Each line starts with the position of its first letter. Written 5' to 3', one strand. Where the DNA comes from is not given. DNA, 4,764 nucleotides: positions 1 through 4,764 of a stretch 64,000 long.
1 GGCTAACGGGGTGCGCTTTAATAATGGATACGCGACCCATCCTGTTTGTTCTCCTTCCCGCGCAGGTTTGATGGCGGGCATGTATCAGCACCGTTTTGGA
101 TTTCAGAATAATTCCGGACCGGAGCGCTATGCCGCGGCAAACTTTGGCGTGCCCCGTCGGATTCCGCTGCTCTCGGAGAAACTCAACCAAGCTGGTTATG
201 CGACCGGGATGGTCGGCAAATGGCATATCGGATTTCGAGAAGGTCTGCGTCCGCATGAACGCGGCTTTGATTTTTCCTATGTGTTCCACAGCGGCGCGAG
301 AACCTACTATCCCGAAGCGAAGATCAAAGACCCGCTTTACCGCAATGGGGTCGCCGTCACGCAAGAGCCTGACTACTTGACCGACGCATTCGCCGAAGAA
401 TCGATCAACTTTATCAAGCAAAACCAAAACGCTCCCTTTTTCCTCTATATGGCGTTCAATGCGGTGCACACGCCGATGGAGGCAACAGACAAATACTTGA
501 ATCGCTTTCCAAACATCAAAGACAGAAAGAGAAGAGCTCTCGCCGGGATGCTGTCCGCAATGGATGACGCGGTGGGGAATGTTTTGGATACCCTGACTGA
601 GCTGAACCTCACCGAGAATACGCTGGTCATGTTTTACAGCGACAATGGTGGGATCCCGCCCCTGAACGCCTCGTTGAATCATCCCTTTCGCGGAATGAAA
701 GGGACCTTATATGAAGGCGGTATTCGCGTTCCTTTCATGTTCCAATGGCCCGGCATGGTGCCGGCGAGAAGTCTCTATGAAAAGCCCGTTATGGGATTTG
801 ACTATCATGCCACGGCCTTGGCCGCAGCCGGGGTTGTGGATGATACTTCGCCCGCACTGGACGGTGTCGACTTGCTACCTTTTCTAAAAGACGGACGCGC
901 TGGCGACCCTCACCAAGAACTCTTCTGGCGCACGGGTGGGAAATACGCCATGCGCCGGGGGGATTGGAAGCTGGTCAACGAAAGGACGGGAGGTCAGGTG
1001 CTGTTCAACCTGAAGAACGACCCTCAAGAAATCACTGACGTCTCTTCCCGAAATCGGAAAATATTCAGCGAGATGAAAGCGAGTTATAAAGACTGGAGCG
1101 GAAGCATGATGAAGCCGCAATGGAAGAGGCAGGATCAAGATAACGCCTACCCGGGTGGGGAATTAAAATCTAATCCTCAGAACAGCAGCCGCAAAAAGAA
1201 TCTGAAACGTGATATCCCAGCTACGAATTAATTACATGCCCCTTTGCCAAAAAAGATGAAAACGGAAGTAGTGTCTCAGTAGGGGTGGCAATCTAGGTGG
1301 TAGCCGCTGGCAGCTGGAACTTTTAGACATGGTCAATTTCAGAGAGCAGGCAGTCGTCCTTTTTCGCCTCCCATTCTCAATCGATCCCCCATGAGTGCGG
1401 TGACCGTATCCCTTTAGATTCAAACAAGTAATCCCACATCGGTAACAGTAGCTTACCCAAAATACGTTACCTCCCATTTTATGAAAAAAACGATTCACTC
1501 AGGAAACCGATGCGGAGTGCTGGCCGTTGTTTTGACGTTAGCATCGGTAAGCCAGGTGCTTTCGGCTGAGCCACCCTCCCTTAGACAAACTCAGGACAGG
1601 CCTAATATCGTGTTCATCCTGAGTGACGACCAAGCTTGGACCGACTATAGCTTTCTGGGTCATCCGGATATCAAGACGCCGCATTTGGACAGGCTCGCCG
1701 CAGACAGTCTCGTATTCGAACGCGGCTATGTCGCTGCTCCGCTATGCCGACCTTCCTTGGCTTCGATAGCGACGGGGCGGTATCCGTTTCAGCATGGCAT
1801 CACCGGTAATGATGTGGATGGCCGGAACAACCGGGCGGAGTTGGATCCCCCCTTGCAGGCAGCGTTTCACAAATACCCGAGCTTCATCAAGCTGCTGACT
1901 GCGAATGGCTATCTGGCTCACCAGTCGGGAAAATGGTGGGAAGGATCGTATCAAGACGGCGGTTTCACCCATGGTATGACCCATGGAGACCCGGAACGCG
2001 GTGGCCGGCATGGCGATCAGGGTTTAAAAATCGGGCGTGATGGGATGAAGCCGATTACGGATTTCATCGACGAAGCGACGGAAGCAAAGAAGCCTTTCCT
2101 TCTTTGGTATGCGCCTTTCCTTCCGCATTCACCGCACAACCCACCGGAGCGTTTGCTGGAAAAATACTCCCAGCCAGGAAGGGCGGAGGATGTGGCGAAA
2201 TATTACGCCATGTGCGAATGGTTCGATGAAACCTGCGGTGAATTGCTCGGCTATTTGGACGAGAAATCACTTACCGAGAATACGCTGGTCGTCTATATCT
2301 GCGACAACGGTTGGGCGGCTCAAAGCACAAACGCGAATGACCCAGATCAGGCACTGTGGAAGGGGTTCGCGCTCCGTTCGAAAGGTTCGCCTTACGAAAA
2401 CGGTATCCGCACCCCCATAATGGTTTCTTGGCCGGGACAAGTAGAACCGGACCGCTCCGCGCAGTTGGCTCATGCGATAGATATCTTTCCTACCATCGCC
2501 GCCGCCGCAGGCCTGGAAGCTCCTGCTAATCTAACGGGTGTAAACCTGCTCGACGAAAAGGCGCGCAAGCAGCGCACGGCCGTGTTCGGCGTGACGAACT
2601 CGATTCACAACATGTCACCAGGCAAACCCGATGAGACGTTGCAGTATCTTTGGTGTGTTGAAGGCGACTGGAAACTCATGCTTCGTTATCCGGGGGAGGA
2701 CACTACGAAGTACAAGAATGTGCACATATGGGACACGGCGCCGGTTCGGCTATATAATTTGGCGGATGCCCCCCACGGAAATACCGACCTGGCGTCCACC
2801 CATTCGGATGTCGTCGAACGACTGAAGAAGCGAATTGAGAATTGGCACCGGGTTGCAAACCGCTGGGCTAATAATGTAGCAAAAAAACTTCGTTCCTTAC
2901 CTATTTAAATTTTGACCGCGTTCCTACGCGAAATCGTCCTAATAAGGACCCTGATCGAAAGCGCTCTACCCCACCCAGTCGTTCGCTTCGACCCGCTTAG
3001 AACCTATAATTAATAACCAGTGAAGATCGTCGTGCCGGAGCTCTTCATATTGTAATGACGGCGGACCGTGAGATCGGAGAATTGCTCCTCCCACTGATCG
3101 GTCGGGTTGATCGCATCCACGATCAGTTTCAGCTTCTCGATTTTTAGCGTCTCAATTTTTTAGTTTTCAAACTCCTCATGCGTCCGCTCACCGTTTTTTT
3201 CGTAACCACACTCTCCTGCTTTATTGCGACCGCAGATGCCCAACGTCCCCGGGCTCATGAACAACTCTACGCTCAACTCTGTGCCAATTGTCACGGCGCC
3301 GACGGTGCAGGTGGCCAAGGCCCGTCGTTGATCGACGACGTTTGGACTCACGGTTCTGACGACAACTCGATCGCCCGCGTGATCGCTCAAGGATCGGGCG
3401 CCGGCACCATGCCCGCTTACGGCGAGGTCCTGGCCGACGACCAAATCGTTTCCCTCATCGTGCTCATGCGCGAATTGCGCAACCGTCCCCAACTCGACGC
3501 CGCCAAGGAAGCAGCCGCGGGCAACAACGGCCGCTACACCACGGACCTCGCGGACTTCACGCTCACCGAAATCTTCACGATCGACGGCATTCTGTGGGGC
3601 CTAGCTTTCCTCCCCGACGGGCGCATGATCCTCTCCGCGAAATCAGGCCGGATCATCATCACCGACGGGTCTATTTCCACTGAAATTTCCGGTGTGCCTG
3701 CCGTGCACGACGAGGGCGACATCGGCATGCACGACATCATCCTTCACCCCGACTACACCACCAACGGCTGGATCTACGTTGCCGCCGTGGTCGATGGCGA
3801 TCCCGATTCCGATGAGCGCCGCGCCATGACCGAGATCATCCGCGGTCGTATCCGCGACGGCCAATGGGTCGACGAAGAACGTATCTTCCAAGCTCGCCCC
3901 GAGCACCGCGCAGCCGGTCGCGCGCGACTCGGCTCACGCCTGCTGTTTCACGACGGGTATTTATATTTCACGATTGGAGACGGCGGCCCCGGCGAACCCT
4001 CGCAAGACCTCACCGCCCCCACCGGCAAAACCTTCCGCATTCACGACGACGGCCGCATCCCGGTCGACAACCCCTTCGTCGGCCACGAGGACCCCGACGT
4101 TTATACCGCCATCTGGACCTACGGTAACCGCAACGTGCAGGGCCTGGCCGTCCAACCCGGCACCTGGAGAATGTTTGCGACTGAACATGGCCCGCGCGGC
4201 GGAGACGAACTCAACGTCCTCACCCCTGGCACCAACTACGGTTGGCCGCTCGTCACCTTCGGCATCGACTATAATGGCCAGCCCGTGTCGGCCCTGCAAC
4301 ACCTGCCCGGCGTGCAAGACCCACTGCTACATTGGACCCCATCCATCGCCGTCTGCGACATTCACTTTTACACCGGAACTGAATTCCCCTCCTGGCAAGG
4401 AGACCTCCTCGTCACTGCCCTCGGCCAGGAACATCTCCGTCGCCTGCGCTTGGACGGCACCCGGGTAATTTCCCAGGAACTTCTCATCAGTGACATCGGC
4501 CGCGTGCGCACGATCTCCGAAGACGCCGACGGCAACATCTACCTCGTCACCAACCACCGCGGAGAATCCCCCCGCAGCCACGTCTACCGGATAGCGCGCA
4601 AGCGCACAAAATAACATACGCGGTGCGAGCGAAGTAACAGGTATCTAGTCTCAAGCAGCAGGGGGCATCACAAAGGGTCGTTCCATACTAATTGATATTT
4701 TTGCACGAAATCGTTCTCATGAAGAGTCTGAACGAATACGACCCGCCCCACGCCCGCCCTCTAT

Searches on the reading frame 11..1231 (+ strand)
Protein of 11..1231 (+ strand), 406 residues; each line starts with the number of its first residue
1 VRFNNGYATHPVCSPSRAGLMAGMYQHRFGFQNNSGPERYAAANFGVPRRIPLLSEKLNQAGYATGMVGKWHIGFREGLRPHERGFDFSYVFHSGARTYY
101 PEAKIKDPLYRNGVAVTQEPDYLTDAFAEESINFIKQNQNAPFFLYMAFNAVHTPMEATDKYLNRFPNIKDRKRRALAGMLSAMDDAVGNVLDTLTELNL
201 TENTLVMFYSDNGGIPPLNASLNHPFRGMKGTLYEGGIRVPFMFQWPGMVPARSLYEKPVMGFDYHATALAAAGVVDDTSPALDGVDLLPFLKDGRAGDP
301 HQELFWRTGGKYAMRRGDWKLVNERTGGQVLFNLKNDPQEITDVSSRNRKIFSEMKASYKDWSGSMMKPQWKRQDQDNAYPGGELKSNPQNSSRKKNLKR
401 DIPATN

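Call 45: search_protein_families(library=pfam, proteins=[window:11-1231:+], max_evalue=0.00001)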
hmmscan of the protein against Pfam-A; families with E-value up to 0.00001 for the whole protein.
window:11-1231:+ (406 aa): 2 families
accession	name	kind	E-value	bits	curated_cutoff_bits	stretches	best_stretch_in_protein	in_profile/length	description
PF00884.28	Sulfatase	-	2.3e-50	172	25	1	1-275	37-301/301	Sulfatase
PF16347.10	SGSH_C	-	1.8e-08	35.1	29.3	1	231-355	9-144/154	N-sulphoglucosamine sulphohydrolase, C-terminal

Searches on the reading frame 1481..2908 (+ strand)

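Call 45: search_protein_families(library=pfam, proteins=[window:1481-2908:+], max_evalue=0.00001)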
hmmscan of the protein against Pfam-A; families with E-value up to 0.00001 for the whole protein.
window:1481-2908:+ (475 aa): 3 families
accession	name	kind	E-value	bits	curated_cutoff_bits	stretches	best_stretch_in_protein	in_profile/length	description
PF00884.28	Sulfatase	-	2e-44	152.6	25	1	41-344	1-300/301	Sulfatase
PF16347.10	SGSH_C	-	3.2e-10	40.8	29.3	1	305-367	12-79/154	N-sulphoglucosamine sulphohydrolase, C-terminal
PF01663.27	Phosphodiest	-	5e-10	39.9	23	1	48-282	5-225/342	Type I phosphodiesterase / nucleotide pyrophosphatase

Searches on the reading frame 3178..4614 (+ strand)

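Call 45: search_protein_families(library=pfam, proteins=[window:3178-4614:+], max_evalue=0.00001)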
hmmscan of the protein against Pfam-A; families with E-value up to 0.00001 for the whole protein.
window:3178-4614:+ (478 aa): 2 families
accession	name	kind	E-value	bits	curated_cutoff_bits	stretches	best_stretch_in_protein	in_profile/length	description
PF07995.17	GSDH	-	1.6e-103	346.9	25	1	140-461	5-326/332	Glucose / Sorbosone dehydrogenase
PF13442.11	Cytochrome_CBB3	-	1.6e-12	48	27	1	24-94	3-65/68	Cytochrome C oxidase, cbb3-type, subunit III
